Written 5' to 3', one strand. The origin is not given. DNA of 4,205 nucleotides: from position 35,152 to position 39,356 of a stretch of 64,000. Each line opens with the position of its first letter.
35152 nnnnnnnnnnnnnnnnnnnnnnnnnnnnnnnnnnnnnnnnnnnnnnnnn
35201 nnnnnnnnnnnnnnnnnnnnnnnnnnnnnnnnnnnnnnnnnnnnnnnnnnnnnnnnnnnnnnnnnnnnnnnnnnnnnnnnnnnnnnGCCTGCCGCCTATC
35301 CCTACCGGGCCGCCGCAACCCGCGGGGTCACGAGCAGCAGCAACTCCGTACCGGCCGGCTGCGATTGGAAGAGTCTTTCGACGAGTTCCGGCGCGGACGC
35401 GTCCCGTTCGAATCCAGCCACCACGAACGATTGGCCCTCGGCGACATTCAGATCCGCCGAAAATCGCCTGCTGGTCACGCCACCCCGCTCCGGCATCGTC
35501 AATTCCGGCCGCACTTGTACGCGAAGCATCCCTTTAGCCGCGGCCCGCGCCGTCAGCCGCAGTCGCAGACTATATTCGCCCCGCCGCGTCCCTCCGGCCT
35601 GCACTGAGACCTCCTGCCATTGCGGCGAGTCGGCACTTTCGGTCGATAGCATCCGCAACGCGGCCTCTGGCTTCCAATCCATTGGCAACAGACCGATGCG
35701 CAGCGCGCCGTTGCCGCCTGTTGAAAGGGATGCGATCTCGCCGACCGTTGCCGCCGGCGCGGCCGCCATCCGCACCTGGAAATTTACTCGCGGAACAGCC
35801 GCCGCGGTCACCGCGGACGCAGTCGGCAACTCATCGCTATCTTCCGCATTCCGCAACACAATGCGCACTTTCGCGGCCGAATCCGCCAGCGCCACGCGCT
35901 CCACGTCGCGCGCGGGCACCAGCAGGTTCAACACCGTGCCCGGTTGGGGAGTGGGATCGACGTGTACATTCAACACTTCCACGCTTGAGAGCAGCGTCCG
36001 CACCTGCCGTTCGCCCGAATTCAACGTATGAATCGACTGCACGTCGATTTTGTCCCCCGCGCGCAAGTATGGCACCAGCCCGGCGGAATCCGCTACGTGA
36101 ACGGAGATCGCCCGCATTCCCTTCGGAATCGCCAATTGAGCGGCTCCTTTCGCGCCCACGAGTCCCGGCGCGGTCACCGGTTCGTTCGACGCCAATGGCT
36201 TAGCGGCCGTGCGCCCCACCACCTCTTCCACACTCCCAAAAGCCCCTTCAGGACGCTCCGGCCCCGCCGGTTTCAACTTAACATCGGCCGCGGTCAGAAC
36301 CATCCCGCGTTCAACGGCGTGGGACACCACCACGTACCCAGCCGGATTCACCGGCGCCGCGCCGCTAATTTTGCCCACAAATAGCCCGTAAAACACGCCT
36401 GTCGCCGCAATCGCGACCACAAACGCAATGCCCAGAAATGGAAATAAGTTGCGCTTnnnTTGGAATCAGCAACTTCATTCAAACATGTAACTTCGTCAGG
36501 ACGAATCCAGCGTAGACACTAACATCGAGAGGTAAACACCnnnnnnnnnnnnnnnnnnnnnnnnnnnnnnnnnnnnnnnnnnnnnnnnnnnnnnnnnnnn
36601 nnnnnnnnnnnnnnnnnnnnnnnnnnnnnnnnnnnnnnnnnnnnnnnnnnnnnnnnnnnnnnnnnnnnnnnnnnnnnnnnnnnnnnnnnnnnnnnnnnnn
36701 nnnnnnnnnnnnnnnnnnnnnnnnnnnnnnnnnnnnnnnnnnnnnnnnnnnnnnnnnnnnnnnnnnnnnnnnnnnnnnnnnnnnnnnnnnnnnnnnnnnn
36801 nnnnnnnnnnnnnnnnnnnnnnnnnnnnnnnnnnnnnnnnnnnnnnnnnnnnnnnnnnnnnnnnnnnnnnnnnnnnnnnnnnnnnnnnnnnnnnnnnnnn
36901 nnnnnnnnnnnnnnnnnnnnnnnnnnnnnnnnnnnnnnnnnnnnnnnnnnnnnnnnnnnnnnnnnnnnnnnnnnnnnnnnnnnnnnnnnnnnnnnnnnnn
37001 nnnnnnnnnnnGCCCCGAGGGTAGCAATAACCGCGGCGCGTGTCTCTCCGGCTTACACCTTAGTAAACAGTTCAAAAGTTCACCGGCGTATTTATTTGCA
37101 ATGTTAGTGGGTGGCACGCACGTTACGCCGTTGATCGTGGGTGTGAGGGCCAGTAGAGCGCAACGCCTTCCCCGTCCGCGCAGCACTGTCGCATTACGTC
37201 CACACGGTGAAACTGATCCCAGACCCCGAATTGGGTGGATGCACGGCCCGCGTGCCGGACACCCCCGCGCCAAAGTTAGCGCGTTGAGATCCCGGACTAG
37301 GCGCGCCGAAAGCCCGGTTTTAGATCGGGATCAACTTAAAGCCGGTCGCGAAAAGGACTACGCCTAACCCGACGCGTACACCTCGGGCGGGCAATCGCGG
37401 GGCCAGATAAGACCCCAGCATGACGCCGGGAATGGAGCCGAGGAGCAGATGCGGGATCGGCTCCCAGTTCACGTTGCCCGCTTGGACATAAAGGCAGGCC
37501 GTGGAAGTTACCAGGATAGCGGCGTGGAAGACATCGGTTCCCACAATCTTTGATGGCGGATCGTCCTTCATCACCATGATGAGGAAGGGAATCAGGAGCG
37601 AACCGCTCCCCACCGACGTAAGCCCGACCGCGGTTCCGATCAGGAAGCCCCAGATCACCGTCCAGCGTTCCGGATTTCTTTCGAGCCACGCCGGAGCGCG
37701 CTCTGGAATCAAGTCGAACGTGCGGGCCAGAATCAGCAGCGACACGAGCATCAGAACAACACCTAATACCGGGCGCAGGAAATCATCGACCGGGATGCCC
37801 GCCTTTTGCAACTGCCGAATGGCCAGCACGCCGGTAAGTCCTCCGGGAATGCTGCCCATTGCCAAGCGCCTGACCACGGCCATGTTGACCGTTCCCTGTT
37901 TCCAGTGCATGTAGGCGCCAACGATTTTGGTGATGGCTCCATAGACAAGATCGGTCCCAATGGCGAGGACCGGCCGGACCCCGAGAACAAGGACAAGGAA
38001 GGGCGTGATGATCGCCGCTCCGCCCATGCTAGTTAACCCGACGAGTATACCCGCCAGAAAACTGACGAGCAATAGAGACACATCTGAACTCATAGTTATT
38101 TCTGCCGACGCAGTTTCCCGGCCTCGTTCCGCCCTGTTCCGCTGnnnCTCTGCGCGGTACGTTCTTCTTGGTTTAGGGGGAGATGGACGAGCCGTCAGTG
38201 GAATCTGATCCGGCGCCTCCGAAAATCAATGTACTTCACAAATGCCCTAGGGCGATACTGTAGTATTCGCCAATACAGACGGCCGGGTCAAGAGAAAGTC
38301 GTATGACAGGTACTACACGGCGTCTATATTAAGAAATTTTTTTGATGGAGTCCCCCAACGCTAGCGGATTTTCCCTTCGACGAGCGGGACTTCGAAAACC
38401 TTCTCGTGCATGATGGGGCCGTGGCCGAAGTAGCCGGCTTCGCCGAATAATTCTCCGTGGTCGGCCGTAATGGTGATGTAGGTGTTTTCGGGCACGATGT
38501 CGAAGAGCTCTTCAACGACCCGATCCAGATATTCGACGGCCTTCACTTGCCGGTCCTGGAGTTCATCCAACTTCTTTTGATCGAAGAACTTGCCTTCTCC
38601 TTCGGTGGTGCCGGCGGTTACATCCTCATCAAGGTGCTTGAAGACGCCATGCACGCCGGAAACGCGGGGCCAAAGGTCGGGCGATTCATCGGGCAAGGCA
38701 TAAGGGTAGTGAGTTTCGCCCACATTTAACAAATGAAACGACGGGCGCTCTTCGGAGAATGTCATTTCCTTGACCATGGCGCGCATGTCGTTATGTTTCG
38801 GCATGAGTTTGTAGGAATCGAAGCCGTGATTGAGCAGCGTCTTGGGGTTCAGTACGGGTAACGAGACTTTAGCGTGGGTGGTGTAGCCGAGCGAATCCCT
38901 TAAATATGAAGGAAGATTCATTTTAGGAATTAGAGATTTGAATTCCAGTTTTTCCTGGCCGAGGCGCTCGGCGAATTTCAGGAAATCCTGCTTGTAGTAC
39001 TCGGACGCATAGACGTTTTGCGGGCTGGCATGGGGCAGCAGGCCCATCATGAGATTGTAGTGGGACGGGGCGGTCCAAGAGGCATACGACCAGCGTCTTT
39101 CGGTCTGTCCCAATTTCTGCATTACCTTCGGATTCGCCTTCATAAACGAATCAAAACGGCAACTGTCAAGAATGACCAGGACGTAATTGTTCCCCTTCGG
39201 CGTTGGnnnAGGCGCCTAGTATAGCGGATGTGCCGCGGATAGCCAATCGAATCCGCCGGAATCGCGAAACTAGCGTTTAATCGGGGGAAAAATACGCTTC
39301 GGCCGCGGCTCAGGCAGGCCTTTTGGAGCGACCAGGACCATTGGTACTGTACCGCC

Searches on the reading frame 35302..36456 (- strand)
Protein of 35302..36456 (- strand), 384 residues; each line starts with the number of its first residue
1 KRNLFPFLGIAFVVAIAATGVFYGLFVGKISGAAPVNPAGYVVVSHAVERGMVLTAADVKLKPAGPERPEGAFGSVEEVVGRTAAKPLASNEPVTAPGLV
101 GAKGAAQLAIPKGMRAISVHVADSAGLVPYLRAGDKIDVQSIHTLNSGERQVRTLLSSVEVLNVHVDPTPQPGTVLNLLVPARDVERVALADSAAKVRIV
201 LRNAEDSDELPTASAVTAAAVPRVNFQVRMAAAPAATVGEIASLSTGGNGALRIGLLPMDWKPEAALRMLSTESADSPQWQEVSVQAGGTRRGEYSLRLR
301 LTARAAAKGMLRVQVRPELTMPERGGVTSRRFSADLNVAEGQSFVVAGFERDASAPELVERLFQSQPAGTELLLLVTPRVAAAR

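Call 87: search_protein_families(library=pfam, proteins=[window:35302-36456:-], max_evalue=0.00001)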
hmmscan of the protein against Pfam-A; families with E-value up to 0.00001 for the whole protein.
window:35302-36456:- (384 aa): 2 families
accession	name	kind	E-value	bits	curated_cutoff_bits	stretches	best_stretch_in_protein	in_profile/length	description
PF16976.10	RcpC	-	1.1e-12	48.3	28.8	1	109-202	6-114/114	Flp pilus assembly protein RcpC/CpaB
PF08666.17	SAF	-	4.7e-10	40.3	21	1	41-99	3-62/63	SAF domain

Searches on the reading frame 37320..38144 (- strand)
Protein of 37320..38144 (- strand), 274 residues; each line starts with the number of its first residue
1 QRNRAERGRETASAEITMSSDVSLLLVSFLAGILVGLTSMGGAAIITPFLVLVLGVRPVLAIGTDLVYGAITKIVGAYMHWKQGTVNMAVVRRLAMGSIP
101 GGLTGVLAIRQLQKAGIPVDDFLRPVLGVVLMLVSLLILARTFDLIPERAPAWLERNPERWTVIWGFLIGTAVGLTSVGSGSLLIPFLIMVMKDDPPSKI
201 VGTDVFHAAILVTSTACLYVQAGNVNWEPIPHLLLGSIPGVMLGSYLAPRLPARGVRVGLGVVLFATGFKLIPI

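Call 16: search_protein_families(library=pfam, proteins=[window:37320-38144:-], max_evalue=0.01)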
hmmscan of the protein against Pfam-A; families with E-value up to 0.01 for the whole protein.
window:37320-38144:- (274 aa): 1 family
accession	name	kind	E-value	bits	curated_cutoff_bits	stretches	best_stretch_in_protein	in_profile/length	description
PF01925.25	TauE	-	1.9e-48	165.7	32.6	1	24-271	1-237/237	Sulfite exporter TauE/SafE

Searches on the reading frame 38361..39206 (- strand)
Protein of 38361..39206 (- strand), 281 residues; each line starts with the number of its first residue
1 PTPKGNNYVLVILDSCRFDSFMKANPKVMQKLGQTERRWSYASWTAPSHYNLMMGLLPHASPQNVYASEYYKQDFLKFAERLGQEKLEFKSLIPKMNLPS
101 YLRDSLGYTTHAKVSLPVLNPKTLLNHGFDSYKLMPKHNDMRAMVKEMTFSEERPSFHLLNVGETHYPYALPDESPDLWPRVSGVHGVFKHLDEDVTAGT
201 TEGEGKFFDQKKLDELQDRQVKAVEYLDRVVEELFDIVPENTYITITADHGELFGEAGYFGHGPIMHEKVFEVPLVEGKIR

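Call 16: search_protein_families(library=pfam, proteins=[window:38361-39206:-], max_evalue=0.01)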
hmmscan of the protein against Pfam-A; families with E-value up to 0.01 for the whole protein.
window:38361-39206:- (281 aa): 3 families
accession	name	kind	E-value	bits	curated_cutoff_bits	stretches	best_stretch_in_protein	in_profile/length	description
PF00884.28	Sulfatase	-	3.8e-09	36.7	25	1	7-276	2-270/301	Sulfatase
PF01676.23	Metalloenzyme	-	6.4e-05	23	24.3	1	219-251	168-201/252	Metalloenzyme superfamily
PF01663.27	Phosphodiest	-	0.0075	16.3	23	0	222-251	186-220/342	Type I phosphodiesterase / nucleotide pyrophosphatase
